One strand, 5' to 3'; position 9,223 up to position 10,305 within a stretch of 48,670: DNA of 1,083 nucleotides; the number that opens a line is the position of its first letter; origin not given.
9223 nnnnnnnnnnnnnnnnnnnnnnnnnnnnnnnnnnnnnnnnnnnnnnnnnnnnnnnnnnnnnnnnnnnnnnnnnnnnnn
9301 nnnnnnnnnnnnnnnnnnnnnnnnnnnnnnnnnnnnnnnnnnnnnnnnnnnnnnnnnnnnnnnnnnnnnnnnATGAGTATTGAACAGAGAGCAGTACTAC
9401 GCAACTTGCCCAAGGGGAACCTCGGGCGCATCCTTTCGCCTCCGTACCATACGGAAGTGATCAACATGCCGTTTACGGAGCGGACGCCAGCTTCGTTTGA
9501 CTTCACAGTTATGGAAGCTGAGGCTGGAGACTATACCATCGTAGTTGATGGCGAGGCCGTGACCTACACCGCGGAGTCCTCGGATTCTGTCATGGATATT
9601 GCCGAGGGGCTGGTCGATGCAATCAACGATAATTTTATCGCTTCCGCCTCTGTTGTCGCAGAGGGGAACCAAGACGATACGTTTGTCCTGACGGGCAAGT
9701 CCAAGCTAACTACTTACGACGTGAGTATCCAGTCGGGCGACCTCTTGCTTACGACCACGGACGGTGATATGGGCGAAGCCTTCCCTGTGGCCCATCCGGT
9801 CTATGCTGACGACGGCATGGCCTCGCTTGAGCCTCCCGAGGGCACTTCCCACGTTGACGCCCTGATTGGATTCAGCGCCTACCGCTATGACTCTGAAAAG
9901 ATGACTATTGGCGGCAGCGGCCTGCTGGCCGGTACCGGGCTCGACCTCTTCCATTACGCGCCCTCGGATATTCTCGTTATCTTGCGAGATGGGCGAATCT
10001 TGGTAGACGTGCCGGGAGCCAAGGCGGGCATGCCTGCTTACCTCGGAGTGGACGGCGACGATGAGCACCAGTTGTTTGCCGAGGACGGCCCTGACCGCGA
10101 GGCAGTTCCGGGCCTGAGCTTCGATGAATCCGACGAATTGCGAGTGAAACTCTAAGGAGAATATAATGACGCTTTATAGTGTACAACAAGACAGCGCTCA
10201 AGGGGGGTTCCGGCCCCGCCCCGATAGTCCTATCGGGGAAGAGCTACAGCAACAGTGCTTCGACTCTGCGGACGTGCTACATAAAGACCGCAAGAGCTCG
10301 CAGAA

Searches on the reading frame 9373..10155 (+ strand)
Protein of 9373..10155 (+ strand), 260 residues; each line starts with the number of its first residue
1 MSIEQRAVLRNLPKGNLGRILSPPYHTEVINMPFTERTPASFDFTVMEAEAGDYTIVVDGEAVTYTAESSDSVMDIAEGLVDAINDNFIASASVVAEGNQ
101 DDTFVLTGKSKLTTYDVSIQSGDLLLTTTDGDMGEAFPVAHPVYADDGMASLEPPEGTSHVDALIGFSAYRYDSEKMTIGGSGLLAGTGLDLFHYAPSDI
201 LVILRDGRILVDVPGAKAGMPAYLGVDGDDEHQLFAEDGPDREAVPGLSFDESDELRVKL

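Call 37: search_protein_families(library=pfam, proteins=[window:9373-10155:+], max_evalue=0.01)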
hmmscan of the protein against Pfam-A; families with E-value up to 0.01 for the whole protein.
window:9373-10155:+ (260 aa): 1 family
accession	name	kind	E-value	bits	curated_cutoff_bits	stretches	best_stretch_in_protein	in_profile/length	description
PF22758.2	Phage_cement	-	0.00069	20.2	27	1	136-253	33-134/146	Structural cement protein (E217 gp24/Pam3 gp6)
